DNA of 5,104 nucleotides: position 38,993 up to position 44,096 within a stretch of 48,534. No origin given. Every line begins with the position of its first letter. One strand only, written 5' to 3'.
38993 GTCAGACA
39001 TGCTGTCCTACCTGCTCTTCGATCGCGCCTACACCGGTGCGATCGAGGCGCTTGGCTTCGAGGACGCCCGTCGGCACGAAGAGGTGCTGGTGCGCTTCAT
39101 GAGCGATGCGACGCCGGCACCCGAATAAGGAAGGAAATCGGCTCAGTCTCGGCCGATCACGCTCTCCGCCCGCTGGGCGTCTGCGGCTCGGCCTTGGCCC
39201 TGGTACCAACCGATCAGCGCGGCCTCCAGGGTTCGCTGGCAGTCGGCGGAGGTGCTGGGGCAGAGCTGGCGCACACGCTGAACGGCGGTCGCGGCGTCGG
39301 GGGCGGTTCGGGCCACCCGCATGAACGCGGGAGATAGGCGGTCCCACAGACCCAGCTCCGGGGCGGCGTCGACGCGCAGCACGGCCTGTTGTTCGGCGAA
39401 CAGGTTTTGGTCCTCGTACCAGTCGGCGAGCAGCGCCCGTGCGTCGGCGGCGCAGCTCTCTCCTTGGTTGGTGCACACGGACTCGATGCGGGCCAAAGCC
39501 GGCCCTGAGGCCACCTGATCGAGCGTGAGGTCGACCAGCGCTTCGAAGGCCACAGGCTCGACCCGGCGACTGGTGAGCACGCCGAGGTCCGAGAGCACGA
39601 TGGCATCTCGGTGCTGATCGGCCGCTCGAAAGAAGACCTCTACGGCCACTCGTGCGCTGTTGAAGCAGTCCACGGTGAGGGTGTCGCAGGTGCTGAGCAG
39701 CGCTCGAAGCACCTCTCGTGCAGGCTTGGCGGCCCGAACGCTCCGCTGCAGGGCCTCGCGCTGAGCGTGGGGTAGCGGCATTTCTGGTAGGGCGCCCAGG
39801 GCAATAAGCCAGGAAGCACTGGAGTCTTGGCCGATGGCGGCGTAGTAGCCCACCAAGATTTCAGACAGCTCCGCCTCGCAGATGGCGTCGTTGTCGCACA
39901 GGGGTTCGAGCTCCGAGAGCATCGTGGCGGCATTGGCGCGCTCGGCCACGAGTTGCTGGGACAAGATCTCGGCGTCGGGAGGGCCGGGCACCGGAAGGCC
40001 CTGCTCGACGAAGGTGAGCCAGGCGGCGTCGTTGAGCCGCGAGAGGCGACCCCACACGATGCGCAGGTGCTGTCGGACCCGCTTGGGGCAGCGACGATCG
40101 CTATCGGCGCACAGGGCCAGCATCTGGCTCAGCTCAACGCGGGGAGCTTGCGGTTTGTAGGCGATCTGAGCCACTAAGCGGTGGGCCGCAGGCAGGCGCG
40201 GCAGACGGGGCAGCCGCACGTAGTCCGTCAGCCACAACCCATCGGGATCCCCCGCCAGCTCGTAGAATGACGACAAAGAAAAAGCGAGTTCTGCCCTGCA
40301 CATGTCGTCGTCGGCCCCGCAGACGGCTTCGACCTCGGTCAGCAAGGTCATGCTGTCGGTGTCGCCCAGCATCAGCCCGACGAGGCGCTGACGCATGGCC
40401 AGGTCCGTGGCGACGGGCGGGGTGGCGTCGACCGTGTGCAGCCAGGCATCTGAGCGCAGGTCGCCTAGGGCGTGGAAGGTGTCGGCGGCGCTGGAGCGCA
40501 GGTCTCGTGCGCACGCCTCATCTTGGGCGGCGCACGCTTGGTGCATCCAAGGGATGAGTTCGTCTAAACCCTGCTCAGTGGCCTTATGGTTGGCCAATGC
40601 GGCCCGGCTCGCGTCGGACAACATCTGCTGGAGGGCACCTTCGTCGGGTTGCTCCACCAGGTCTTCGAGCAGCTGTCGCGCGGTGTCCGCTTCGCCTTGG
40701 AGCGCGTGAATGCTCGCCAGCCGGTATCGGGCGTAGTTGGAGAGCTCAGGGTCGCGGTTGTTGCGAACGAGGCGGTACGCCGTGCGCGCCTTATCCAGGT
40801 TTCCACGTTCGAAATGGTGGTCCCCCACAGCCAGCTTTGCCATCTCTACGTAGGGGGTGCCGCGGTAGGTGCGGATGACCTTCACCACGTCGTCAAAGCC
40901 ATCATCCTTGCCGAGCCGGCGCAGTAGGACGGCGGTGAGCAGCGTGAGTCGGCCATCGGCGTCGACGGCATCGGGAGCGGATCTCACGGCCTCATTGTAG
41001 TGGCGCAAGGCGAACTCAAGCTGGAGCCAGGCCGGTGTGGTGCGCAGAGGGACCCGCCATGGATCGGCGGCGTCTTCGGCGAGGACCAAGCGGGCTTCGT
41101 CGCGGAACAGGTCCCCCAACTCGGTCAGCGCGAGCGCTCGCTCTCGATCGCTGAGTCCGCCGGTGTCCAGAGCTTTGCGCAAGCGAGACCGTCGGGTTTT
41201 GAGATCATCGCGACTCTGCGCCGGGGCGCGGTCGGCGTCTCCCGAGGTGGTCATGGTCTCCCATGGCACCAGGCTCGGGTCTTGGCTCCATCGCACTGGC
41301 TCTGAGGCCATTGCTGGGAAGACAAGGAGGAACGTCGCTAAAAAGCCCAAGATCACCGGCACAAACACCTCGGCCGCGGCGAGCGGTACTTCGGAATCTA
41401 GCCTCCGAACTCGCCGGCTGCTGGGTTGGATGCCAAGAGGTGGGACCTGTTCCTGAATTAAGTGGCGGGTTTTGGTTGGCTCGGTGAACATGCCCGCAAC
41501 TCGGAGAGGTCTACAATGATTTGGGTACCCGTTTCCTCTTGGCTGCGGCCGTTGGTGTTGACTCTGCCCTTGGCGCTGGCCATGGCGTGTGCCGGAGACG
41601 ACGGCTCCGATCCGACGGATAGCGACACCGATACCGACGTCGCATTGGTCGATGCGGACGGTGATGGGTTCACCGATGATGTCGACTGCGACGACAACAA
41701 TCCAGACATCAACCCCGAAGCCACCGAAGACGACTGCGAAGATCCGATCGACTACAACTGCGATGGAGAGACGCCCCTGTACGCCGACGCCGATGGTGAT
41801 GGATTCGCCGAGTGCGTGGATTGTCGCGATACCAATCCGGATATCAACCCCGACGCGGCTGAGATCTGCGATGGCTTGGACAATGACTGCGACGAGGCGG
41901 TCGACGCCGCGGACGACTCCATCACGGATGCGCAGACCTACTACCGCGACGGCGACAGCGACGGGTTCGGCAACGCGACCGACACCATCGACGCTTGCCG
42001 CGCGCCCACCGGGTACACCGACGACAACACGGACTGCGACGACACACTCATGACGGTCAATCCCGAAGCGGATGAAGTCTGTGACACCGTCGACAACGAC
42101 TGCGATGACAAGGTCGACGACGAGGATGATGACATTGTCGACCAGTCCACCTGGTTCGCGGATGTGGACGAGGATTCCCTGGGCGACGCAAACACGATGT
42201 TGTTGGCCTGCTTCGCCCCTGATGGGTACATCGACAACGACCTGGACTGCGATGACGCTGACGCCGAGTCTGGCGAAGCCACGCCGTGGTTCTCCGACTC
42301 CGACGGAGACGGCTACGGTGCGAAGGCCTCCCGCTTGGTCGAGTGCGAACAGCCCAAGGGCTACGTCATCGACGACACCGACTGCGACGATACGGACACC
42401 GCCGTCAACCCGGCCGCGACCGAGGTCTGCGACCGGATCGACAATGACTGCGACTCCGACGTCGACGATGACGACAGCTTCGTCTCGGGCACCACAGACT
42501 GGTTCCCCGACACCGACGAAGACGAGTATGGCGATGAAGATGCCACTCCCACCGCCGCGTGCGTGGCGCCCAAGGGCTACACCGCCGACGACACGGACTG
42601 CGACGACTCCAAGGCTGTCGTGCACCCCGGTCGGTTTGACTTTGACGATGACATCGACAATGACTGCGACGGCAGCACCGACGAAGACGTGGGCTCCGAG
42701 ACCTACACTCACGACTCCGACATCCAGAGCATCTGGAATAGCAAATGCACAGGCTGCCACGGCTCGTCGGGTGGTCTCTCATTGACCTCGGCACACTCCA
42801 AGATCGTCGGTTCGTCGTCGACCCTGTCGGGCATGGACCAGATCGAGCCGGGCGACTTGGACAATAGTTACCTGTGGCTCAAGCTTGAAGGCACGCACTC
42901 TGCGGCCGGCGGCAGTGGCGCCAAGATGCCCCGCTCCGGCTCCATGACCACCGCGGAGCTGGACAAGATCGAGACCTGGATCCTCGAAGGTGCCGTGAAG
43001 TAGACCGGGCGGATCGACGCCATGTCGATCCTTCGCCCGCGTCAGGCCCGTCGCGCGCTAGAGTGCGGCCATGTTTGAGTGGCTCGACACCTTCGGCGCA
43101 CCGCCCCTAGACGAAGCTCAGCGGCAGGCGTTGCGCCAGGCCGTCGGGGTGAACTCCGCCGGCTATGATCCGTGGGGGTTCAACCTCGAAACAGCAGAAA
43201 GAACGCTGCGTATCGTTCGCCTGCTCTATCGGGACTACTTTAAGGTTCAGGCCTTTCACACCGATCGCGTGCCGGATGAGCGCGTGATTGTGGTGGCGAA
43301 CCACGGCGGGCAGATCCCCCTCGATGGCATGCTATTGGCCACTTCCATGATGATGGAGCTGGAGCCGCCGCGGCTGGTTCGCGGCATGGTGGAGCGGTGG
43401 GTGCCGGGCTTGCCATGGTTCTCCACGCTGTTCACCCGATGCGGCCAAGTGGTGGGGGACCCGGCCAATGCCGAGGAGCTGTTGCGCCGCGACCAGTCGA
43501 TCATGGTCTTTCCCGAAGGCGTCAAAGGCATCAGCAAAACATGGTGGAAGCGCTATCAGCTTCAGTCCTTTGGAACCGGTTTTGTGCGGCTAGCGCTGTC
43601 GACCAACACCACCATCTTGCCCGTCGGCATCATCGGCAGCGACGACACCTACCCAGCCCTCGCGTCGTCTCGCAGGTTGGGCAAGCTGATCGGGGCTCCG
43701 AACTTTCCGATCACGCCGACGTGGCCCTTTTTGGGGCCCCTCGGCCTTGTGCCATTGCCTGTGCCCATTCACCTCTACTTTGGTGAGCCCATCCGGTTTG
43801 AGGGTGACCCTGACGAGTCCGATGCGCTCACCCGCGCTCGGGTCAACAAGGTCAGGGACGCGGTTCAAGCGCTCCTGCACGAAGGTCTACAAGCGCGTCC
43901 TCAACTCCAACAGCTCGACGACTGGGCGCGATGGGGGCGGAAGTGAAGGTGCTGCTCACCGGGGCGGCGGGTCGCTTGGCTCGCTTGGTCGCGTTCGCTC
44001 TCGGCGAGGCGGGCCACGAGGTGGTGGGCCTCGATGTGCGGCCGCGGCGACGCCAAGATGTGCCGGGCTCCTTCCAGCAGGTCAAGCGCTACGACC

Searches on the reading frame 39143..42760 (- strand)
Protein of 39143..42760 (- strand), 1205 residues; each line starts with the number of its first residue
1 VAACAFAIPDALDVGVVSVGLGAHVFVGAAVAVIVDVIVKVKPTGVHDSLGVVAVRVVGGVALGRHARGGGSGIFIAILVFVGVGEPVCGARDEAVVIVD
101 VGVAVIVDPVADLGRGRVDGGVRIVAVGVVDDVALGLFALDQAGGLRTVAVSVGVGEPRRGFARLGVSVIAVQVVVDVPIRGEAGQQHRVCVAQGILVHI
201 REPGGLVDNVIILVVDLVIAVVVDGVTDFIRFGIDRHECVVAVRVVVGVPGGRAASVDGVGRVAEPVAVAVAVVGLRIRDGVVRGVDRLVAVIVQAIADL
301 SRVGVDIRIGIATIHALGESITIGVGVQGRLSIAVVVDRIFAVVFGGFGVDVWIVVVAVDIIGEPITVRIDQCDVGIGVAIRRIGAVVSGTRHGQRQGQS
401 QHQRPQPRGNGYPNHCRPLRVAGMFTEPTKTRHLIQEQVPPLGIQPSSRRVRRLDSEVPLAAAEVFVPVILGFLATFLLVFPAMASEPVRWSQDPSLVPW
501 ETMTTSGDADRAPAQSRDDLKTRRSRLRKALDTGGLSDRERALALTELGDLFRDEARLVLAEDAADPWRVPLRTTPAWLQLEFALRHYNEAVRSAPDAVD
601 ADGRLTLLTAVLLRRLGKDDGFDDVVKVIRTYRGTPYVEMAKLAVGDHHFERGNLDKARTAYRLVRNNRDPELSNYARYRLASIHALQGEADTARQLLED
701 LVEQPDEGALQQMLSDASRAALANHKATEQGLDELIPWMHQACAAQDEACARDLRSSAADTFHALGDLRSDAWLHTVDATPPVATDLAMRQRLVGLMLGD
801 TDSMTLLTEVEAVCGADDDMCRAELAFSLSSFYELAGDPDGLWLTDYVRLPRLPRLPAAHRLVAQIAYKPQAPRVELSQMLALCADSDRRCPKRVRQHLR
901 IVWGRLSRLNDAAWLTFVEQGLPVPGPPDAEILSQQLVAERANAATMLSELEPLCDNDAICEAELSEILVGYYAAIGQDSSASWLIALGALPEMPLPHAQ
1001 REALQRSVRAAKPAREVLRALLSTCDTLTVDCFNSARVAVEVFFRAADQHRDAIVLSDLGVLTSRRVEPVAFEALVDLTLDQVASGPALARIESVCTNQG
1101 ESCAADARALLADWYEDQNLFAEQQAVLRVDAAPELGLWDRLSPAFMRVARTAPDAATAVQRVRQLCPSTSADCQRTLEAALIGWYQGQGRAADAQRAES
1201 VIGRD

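Call 42: search_protein_families(library=pfam, proteins=[window:39143-42760:-], max_evalue=0.00001)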
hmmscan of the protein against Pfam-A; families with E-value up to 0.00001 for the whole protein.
window:39143-42760:- (1205 aa): 2 families
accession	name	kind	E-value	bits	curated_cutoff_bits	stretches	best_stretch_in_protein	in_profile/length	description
PF09976.15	TPR_21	-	2.8e-10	40.7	25.5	1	625-704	62-142/193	Tetratricopeptide repeat-like domain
PF13432.12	TPR_16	-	9.3e-06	26.4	32.7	1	646-704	4-60/65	Tetratricopeptide repeat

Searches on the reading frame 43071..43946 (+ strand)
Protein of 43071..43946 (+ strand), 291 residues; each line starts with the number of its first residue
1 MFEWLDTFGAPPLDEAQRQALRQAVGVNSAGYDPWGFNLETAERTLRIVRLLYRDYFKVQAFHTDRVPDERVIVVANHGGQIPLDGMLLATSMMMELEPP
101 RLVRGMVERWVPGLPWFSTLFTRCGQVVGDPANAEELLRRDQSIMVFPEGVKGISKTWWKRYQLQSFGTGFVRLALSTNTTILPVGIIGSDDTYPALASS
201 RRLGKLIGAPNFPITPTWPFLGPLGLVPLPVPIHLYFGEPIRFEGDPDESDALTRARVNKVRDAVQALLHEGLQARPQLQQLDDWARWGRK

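Call 42: search_protein_families(library=pfam, proteins=[window:43071-43946:+], max_evalue=0.00001)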
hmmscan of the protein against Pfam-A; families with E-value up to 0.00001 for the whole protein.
window:43071-43946:+ (291 aa): 1 family
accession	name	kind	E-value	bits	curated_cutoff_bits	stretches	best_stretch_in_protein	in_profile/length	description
PF01553.26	Acyltransferase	-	5.1e-14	52.7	23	1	65-187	8-131/132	Acyltransferase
